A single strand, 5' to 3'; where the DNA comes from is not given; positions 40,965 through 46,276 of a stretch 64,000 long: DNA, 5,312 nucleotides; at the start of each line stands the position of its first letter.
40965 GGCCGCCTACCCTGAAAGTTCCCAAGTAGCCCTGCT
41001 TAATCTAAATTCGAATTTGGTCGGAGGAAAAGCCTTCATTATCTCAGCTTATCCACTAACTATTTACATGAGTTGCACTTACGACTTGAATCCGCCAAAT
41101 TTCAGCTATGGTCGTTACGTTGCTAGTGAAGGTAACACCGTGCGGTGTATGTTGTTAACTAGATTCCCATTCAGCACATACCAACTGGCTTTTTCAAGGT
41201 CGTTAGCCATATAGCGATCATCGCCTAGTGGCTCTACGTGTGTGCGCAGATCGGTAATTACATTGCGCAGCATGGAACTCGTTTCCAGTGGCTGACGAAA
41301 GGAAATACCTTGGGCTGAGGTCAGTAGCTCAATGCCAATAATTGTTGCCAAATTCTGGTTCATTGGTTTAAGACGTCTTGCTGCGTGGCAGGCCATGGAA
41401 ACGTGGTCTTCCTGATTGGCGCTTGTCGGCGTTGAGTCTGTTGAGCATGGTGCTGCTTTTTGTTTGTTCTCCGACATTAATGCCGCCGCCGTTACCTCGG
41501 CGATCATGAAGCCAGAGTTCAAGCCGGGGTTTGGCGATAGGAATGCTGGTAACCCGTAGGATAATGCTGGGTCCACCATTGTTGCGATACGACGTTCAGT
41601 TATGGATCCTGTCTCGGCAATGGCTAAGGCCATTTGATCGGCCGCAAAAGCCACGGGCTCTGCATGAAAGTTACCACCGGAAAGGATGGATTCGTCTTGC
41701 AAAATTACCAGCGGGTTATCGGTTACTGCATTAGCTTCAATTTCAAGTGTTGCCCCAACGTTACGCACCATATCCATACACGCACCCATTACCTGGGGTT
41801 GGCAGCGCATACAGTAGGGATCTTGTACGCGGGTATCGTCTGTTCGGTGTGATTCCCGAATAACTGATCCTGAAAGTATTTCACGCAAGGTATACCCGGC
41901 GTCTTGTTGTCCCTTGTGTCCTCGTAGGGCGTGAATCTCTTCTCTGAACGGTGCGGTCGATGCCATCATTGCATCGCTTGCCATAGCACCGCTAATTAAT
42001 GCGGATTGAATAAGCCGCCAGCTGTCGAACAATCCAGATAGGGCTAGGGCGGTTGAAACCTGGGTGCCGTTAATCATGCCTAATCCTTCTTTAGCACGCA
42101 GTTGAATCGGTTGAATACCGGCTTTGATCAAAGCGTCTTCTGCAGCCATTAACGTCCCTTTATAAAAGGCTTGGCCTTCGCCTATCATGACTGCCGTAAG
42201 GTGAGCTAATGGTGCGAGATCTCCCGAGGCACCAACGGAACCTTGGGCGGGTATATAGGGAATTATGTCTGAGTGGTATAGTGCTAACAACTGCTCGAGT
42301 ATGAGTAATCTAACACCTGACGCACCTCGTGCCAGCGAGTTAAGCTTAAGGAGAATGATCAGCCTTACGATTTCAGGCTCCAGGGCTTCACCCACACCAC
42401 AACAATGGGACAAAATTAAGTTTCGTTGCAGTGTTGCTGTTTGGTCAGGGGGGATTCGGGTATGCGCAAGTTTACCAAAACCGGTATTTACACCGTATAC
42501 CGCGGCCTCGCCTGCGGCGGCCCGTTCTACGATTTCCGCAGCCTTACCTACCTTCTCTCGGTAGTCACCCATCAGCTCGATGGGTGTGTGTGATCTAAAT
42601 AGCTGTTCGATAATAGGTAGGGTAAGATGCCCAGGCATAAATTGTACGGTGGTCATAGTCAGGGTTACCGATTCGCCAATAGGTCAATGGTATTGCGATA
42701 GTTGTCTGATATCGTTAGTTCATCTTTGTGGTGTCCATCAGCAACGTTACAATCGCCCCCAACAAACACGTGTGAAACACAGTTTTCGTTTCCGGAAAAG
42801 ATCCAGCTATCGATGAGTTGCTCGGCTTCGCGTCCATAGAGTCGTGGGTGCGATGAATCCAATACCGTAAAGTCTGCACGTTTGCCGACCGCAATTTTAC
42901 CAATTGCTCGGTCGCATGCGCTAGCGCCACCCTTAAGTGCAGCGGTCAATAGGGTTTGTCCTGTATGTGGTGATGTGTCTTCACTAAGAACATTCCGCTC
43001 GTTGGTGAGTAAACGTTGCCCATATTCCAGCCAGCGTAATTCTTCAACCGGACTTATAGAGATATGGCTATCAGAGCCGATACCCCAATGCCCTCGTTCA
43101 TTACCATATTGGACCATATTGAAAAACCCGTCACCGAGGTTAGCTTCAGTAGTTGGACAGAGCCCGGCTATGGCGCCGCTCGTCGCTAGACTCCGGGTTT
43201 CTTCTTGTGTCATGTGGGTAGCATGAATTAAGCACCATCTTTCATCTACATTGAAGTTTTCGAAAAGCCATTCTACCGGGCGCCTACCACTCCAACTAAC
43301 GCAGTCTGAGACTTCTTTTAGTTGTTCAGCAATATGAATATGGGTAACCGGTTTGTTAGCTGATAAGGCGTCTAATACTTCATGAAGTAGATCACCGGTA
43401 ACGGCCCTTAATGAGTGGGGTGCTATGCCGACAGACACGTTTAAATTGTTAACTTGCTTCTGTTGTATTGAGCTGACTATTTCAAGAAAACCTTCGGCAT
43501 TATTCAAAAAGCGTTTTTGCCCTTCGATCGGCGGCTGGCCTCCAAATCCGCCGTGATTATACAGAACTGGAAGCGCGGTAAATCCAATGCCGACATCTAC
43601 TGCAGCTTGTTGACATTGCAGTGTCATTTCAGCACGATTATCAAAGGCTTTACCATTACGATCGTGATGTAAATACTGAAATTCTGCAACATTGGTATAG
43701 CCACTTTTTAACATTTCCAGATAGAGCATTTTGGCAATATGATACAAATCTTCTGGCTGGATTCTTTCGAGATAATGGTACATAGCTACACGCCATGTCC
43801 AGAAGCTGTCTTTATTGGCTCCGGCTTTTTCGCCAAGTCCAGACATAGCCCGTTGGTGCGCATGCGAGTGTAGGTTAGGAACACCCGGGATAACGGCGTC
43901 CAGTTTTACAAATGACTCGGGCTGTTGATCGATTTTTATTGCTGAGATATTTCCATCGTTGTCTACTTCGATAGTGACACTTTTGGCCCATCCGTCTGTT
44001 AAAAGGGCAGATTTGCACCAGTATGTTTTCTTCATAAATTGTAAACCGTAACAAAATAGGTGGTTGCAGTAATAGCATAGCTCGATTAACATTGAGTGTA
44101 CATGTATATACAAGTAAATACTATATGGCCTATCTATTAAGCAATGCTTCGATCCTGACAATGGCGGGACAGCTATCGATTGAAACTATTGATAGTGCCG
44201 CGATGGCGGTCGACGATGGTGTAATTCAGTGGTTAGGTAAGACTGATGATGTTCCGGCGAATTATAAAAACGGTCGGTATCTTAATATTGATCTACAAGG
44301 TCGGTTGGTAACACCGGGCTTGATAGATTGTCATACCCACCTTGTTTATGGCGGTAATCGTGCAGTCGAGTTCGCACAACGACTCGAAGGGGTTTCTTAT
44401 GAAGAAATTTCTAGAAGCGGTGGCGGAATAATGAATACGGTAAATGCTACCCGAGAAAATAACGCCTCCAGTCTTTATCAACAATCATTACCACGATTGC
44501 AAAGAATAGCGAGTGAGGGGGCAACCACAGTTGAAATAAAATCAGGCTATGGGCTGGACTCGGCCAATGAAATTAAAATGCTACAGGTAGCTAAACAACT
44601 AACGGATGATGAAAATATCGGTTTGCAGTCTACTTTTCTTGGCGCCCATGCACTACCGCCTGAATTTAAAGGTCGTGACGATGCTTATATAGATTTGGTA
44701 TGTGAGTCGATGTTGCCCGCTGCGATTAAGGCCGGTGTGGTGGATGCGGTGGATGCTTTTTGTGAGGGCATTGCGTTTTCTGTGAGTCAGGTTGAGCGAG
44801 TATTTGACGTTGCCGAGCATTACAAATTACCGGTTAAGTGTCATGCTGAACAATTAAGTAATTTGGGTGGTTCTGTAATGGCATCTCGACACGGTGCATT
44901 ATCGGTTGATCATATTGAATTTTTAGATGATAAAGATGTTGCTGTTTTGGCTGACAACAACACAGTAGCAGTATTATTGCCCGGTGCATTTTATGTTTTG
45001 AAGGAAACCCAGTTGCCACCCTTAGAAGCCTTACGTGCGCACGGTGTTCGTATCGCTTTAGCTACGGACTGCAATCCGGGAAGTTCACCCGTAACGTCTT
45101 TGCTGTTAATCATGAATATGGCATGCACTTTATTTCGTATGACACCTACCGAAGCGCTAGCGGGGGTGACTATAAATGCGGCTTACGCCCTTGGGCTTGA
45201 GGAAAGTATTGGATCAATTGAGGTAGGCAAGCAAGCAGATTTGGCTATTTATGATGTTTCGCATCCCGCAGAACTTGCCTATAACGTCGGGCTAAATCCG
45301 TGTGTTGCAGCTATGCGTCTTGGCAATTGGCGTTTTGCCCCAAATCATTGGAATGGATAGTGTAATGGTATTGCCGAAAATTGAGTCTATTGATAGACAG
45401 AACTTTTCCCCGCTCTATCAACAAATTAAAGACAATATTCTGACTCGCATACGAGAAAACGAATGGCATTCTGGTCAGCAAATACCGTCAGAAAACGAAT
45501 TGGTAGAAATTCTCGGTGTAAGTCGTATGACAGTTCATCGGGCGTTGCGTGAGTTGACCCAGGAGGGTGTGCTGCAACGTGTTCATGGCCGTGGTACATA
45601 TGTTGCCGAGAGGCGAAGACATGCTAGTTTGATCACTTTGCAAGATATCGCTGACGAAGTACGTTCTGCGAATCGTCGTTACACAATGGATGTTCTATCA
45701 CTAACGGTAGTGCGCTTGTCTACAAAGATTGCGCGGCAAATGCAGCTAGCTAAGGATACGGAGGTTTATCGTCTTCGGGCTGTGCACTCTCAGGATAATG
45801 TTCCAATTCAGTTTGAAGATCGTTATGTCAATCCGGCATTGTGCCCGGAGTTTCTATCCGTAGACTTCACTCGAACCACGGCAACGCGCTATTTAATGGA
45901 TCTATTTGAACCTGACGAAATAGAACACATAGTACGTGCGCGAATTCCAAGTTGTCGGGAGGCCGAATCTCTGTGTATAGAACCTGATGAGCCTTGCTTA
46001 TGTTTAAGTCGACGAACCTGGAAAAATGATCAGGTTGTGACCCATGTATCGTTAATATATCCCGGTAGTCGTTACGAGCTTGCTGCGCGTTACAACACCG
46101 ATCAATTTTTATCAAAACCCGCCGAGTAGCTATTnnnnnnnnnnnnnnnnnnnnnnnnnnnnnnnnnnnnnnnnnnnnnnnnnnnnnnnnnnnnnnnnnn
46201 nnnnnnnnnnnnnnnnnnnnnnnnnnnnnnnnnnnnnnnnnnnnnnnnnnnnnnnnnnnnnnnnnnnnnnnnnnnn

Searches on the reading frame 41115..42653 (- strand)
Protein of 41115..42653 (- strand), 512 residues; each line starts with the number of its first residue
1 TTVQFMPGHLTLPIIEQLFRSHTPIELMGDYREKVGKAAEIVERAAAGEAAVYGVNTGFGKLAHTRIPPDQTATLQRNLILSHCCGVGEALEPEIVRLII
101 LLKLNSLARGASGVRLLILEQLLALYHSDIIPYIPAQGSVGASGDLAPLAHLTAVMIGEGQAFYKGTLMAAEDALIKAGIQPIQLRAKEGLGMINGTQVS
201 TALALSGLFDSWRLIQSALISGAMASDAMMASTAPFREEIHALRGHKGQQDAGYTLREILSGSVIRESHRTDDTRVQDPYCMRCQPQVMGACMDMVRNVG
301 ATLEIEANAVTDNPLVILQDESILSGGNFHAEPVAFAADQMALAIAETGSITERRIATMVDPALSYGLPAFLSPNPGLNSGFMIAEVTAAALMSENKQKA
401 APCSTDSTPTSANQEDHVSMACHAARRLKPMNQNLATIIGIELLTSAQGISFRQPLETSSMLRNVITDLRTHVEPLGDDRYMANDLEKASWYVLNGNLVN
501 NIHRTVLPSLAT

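Call 63: search_protein_families(library=pfam, proteins=[window:41115-42653:-], max_evalue=0.00001)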
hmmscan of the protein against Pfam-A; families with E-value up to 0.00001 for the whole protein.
window:41115-42653:- (512 aa): 1 family
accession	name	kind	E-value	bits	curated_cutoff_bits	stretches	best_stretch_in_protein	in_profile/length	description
PF00221.24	Lyase_aromatic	-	5.4e-181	602.8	27.3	1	10-470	1-465/466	Aromatic amino acid lyase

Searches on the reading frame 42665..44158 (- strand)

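Call 63: search_protein_families(library=pfam, proteins=[window:42665-44158:-], max_evalue=0.00001)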
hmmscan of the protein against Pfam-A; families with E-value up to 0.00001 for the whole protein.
window:42665-44158:- (497 aa): 1 family
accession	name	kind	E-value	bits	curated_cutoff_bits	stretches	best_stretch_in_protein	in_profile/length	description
PF01979.26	Amidohydro_1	-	7.1e-28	98.3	25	1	89-469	2-343/345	Amidohydrolase family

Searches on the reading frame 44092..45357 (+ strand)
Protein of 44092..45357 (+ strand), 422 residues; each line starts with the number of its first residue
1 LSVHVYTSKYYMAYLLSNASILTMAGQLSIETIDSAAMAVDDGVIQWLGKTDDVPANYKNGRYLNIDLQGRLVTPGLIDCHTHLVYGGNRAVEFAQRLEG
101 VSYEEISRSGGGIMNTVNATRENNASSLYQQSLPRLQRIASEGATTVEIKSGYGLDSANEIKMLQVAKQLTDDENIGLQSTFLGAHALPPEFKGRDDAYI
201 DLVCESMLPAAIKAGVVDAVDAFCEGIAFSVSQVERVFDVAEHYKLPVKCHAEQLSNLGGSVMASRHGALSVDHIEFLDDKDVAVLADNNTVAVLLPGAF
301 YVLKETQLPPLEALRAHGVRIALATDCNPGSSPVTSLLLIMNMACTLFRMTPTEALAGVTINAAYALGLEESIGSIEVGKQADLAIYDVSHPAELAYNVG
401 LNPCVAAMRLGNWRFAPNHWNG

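Call 84: search_protein_families(library=pfam, proteins=[window:44092-45357:+], max_evalue=0.000001)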
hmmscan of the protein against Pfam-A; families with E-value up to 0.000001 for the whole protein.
window:44092-45357:+ (422 aa): 2 families
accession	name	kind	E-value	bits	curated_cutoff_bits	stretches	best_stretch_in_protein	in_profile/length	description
PF01979.26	Amidohydro_1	-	1e-23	84.6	25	1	72-398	1-326/345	Amidohydrolase family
PF07969.17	Amidohydro_3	-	3.5e-23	83.3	29.7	1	229-388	259-445/472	Amidohydrolase family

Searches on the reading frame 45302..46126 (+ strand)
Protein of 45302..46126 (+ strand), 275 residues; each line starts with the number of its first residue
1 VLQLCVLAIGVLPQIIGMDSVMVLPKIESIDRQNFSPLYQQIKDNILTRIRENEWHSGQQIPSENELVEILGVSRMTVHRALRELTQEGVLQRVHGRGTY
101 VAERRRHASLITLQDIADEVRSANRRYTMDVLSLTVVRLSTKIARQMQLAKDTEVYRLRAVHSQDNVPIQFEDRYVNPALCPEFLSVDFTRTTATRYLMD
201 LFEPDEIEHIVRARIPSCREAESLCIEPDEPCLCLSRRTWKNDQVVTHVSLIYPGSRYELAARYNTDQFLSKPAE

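Call 84: search_protein_families(library=pfam, proteins=[window:45302-46126:+], max_evalue=0.000001)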
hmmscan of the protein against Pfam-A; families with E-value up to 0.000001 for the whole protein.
window:45302-46126:+ (275 aa): 4 families
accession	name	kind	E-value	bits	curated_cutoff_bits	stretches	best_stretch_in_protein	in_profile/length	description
PF07702.18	UTRA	-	3.3e-30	105.2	23.8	1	123-259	2-141/141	UTRA domain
PF00392.27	GntR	-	1.8e-22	79.2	27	1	38-101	1-64/64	Bacterial regulatory proteins, gntR family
PF08220.18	HTH_DeoR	-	9.8e-08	32.1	21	1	65-100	18-53/57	DeoR-like helix-turn-helix domain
PF25213.1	HVO_A0261_N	-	4.9e-07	30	35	0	64-100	27-61/86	HVO_A0261 N-terminal domain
